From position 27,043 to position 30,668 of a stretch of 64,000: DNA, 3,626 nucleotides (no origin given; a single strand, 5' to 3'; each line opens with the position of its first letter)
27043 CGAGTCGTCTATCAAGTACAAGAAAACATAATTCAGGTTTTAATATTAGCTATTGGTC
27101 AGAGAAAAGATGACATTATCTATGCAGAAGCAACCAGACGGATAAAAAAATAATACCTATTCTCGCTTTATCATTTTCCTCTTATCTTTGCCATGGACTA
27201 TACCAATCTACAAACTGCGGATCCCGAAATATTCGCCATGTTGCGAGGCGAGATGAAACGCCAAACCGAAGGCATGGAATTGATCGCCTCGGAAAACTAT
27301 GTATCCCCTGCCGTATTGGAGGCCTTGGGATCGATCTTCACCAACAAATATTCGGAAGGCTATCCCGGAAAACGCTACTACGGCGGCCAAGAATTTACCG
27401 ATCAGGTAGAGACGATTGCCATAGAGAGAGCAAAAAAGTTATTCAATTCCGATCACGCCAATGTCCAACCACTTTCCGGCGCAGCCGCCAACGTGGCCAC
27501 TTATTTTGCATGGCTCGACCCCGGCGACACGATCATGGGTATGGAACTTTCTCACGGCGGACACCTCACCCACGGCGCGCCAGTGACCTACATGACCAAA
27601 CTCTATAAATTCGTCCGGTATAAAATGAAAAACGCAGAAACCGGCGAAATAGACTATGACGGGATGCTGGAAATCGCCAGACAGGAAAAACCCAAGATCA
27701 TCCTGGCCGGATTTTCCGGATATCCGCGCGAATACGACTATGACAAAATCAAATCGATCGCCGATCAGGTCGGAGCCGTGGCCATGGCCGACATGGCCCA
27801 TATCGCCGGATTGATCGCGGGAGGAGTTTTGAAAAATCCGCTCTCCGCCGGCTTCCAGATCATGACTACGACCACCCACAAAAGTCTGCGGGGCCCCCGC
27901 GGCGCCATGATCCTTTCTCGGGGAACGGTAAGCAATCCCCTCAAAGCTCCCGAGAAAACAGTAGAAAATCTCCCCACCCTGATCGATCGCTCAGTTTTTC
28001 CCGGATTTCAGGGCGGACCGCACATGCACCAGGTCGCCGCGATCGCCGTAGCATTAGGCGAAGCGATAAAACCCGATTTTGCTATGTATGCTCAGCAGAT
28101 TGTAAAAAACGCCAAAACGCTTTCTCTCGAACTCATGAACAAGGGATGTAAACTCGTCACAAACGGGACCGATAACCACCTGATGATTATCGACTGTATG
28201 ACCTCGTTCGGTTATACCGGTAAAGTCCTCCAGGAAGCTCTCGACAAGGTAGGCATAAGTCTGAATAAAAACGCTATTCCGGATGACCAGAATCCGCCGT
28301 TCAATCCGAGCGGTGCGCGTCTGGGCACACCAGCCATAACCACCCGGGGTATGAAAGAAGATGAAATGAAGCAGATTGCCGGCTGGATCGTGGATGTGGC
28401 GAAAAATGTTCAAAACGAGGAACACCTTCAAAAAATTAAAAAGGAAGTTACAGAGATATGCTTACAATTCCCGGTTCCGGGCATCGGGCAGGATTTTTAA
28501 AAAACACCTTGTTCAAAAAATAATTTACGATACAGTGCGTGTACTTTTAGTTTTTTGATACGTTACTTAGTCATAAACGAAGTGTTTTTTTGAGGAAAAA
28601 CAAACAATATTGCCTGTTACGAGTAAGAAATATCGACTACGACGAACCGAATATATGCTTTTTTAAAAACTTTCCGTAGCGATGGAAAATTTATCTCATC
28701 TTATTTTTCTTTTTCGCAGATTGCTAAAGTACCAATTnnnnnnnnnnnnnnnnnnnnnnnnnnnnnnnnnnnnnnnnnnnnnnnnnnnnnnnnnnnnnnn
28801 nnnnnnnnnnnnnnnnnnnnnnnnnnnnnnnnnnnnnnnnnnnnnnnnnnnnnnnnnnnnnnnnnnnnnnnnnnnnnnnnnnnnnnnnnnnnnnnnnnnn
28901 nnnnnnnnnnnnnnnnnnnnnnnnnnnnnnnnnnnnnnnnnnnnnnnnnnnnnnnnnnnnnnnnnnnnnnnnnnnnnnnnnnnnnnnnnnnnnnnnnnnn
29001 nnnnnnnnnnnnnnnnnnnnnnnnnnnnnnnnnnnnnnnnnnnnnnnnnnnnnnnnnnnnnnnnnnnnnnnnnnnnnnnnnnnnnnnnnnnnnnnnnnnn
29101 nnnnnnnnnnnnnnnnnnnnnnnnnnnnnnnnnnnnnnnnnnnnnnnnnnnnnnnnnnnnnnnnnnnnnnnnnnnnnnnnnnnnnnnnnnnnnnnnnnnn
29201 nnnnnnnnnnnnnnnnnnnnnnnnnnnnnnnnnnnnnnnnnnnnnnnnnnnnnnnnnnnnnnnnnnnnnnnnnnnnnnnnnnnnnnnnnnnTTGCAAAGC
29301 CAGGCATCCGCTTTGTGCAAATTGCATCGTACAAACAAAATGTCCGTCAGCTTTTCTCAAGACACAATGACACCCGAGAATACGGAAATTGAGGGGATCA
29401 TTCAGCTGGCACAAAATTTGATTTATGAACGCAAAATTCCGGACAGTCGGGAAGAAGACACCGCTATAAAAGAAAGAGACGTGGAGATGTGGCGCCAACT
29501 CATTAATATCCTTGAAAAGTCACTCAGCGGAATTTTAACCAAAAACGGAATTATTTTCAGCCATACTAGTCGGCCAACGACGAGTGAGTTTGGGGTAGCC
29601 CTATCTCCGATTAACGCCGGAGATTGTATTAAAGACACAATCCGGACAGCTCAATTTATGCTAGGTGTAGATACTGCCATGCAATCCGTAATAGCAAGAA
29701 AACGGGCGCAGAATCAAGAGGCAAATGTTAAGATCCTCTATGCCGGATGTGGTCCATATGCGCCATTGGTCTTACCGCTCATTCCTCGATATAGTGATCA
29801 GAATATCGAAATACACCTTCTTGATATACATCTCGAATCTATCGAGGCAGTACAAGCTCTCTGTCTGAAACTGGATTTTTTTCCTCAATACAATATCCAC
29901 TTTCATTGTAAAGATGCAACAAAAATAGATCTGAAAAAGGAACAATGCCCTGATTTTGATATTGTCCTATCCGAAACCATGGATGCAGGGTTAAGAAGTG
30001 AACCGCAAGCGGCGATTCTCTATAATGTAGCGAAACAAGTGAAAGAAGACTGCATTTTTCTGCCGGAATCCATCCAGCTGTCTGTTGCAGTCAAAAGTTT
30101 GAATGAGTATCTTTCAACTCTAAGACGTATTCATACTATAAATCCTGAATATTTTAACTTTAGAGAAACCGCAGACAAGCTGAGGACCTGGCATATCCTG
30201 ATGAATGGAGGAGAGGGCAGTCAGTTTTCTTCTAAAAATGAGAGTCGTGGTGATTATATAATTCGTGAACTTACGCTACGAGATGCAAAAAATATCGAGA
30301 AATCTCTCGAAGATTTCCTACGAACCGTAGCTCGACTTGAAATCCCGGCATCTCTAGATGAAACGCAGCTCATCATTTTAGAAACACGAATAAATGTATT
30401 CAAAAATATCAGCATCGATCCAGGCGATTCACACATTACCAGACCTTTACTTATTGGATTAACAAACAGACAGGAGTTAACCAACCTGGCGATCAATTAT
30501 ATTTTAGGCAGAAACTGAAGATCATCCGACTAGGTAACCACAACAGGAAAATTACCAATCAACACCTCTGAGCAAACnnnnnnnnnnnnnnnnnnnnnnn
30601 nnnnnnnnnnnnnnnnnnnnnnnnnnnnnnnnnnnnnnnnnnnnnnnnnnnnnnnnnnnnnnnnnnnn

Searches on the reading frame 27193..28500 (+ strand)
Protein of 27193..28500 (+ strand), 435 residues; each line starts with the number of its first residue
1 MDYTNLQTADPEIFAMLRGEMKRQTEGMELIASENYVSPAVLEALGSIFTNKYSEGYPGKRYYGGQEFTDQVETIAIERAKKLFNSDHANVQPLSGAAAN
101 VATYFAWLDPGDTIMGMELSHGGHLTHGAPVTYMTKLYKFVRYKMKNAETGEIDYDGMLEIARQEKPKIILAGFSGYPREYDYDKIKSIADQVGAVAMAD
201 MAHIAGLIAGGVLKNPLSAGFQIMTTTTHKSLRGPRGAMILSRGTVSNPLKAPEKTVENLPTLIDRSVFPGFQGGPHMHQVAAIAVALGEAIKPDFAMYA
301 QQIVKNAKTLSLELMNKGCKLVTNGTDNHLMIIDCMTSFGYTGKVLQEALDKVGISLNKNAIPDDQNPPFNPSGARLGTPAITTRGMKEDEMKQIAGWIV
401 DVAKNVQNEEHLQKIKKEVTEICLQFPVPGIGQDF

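Call 9: search_protein_families(library=pfam, proteins=[window:27193-28500:+], max_evalue=0.001)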
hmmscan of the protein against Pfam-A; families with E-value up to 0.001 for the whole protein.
window:27193-28500:+ (435 aa): 2 families
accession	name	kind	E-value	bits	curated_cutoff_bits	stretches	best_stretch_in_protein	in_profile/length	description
PF00464.25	SHMT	-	3.7e-155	516.9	27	1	6-399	1-399/399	Serine hydroxymethyltransferase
PF00155.27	Aminotran_1_2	-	4.3e-05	23.3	19.7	1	80-320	51-296/361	Aminotransferase class I and II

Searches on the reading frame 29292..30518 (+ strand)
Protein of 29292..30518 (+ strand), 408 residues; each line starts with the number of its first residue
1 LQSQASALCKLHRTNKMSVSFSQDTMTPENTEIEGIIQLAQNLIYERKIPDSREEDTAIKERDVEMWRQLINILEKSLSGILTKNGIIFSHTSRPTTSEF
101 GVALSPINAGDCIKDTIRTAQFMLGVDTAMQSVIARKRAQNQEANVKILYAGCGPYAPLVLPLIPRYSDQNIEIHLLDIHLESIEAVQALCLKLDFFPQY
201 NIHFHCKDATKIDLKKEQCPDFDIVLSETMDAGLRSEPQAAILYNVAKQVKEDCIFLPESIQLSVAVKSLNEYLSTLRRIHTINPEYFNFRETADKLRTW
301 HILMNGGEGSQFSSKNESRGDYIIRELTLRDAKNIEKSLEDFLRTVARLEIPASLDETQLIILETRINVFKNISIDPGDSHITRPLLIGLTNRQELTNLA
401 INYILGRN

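Call 22: search_protein_families(library=pfam, proteins=[window:29292-30518:+], max_evalue=0.01)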
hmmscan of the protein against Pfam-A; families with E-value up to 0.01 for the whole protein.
window:29292-30518:+ (408 aa): 2 families
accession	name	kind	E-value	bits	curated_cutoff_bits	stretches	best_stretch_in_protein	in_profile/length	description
PF13847.12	Methyltransf_31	-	8.3e-06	26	27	1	145-274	4-129/145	Methyltransferase domain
PF13649.12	Methyltransf_25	-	0.00078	20.5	27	1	148-251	1-94/97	Methyltransferase domain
